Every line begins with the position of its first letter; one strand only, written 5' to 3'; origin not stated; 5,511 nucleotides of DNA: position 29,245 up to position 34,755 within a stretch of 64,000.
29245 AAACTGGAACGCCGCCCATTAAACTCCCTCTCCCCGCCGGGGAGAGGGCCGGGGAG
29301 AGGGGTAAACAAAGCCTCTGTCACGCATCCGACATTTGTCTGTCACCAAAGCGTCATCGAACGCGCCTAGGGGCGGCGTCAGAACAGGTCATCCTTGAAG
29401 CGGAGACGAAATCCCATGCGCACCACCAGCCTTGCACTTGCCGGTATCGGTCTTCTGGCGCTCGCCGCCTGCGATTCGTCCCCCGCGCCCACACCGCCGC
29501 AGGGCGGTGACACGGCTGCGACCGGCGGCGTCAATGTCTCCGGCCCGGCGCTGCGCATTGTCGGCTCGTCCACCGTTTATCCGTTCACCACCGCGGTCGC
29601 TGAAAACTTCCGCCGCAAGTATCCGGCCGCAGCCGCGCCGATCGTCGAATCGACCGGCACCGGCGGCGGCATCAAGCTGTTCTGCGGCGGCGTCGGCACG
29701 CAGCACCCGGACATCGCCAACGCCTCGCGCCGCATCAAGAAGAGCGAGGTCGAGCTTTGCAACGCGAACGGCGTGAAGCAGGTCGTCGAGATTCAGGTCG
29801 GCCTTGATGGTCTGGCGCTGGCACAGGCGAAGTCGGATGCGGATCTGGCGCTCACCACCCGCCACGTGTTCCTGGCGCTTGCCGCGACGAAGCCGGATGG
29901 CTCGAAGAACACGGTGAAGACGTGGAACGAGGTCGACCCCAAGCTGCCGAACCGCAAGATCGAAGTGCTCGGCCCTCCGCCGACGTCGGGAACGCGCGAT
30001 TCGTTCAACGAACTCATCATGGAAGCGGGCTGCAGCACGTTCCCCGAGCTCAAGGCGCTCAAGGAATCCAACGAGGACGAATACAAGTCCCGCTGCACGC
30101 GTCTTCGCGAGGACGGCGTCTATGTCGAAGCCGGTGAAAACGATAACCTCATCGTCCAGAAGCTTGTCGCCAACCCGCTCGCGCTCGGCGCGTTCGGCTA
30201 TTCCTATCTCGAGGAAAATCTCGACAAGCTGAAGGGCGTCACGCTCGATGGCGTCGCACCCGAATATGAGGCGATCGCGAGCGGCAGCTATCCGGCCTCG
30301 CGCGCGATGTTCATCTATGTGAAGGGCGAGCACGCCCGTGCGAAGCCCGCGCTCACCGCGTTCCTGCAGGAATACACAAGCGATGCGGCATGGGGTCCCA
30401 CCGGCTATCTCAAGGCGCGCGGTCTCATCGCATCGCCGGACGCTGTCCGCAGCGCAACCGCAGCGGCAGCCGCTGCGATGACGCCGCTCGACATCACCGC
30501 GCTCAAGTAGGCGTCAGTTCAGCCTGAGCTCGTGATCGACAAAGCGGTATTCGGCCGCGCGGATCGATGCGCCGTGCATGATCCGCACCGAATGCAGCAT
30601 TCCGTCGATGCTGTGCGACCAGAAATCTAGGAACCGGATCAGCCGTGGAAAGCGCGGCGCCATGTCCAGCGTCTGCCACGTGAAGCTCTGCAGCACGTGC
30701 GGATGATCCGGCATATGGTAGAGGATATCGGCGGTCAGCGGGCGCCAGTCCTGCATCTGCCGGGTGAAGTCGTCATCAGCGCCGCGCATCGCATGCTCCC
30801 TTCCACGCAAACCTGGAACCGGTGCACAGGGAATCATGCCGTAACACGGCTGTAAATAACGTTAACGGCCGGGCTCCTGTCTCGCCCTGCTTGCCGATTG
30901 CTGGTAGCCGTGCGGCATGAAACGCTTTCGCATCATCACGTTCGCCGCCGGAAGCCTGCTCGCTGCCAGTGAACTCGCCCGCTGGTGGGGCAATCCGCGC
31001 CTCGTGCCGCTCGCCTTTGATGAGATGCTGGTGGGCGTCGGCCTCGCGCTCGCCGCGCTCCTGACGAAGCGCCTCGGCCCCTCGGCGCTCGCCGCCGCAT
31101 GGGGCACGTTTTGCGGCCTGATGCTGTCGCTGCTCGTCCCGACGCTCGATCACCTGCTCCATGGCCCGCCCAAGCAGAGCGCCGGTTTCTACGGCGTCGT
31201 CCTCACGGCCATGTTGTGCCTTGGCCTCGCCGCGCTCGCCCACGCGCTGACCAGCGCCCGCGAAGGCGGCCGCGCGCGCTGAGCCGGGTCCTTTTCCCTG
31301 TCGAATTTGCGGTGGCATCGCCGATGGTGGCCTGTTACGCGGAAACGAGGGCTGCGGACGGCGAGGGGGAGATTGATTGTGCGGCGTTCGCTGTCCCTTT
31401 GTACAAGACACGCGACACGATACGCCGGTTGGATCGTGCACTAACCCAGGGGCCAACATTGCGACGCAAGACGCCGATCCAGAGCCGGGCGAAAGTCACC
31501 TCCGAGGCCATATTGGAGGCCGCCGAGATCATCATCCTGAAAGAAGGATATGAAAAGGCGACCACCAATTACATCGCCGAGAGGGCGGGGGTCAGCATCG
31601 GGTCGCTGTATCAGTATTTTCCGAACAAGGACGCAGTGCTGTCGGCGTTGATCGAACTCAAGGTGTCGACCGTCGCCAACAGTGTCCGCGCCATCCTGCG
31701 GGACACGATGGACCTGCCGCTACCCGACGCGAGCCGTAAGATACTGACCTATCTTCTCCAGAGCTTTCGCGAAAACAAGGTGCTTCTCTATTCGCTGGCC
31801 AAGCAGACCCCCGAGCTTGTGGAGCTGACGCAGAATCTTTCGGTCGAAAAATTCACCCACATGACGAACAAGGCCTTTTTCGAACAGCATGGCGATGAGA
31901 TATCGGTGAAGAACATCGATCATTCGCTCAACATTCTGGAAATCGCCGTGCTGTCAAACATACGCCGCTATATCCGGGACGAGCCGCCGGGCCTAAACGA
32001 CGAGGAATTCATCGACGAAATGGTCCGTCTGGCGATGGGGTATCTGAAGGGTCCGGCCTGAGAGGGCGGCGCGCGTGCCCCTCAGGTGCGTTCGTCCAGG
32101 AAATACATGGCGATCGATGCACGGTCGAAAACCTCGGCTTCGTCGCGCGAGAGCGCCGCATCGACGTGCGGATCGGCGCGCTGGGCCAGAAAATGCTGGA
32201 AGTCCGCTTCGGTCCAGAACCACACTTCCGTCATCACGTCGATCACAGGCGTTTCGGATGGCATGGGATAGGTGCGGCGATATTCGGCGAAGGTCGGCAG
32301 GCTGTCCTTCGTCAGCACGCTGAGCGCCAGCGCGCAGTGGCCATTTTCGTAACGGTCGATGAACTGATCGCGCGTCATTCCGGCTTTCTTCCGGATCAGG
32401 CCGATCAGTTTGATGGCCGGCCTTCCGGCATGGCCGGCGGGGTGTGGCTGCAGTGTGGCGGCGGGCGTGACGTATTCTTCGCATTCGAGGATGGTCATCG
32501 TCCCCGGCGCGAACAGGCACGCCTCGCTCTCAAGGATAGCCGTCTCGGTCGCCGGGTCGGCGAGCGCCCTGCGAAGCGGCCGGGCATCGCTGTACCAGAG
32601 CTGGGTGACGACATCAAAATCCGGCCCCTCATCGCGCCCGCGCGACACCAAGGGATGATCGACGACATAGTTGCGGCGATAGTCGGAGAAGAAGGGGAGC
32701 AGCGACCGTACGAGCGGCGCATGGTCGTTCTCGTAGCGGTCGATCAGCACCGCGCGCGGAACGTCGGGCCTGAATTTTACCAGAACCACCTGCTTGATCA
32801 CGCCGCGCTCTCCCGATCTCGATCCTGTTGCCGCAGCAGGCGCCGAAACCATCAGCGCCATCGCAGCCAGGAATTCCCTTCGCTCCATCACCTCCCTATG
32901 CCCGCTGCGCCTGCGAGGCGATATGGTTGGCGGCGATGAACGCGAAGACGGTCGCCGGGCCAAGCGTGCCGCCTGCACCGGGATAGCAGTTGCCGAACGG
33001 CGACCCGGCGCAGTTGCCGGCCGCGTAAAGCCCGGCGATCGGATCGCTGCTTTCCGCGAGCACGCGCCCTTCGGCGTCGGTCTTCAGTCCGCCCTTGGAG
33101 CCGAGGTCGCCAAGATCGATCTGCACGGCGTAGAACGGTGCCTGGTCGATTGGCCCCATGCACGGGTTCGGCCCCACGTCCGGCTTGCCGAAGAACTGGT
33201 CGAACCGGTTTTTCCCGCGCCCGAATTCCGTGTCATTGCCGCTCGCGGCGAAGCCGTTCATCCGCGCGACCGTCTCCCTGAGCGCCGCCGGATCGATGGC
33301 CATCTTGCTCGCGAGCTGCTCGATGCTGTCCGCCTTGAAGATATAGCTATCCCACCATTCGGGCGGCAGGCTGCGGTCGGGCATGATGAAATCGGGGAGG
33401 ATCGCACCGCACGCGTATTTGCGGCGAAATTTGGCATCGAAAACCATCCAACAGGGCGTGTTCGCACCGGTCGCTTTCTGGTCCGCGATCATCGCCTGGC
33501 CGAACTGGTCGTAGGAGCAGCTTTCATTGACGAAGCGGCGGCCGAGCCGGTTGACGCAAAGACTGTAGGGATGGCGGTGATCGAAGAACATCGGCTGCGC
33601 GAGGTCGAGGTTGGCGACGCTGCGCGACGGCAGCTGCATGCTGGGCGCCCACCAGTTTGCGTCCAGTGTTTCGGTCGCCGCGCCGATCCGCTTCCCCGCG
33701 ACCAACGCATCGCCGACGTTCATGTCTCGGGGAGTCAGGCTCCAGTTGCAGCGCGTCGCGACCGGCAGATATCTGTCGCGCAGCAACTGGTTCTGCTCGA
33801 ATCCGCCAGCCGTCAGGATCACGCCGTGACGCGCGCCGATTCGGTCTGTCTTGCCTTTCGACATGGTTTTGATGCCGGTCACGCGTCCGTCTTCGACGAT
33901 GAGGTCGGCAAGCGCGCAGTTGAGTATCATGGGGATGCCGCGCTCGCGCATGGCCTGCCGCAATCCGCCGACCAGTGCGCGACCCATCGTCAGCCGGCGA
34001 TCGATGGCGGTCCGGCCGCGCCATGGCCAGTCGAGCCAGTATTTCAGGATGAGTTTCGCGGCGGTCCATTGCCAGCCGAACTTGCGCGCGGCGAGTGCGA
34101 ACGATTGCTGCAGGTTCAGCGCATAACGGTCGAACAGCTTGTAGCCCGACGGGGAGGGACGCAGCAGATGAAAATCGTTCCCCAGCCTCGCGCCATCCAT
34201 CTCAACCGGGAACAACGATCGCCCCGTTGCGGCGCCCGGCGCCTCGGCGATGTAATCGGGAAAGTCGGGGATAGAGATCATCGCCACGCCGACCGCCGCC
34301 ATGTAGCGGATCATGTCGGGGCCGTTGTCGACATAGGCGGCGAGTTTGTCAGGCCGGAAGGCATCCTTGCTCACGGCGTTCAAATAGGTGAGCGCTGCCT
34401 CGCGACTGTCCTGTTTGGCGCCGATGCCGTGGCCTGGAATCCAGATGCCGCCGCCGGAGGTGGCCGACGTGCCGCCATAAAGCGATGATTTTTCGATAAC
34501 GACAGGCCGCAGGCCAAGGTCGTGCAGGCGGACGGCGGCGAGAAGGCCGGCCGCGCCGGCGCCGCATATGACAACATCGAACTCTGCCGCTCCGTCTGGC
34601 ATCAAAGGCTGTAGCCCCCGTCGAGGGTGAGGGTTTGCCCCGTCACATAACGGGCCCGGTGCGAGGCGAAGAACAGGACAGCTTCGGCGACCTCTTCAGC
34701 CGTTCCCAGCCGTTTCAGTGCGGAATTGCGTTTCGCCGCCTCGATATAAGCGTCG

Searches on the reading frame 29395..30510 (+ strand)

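Call 38: search_protein_families(library=pfam, proteins=[window:29395-30510:+])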
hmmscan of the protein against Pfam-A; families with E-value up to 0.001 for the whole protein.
window:29395-30510:+ (371 aa): 1 family
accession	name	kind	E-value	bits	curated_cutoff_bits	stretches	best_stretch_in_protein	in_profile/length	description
PF12849.12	PBP_like_2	-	1.2e-46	160.1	27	1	49-330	11-266/267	PBP superfamily domain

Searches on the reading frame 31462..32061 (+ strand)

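Call 63: search_protein_families(library=ncbifam, proteins=[window:31462-32061:+], max_evalue=1e-10)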
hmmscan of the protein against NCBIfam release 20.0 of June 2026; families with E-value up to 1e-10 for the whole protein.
window:31462-32061:+ (199 aa): 2 families
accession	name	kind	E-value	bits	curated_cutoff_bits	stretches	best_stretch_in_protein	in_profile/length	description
NF041196.1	ScbR_bind_reg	equivalog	2.3e-13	50.7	150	1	7-81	1-75/191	ScbR family autoregulator-binding transcription factor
NF053878.1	FATransRegFadRBac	equivalog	7.6e-11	42.1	200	0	15-84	6-75/190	fatty acid metabolism transcriptional regulator FadR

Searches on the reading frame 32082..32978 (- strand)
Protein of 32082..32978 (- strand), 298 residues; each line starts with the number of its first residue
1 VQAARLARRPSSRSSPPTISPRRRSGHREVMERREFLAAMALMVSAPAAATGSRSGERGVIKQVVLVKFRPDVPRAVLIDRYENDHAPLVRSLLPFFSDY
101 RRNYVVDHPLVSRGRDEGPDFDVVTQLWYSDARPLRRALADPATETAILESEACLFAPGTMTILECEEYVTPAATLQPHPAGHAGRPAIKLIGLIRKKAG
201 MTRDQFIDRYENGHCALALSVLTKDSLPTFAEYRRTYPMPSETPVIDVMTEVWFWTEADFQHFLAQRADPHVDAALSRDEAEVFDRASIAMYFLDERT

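Call 38: search_protein_families(library=pfam, proteins=[window:32082-32978:-])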
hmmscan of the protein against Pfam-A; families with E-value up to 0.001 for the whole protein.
window:32082-32978:- (298 aa): 1 family
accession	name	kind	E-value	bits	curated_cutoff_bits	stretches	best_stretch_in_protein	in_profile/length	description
PF07110.17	EthD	-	1.4e-21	77.9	22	2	198-286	1-95/96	EthD domain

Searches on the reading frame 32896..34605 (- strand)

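Call 7: search_protein_families(library=pfam, proteins=[window:32896-34605:-])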
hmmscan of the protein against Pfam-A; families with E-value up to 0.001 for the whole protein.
window:32896-34605:- (569 aa): 8 families
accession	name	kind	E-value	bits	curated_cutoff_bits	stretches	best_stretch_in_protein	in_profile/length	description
PF00890.30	FAD_binding_2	-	4.3e-74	250.6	20.4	1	10-548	1-414/414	FAD binding domain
PF01266.30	DAO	-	8e-13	49.1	27.9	1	10-59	1-50/353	FAD dependent oxidoreductase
PF12831.13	FAD_oxidored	-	1.2e-08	35.1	27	1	10-58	1-48/416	FAD dependent oxidoreductase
PF03486.20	HI0933_like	-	1.4e-06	28.4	50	1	10-53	2-45/244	HI0933-like protein Rossmann domain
PF07992.20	Pyr_redox_2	-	1.8e-05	24.8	26.1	0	9-46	1-40/291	Pyridine nucleotide-disulphide oxidoreductase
PF01946.23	Thi4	-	2.2e-05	24.3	26.2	1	7-51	16-61/235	Thi4 family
PF13450.12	NAD_binding_8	-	0.00017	22.2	21.9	1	13-49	1-37/68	NAD(P)-binding Rossmann-like domain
PF00070.33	Pyr_redox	-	0.00096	20.1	22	0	11-41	2-32/82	Pyridine nucleotide-disulphide oxidoreductase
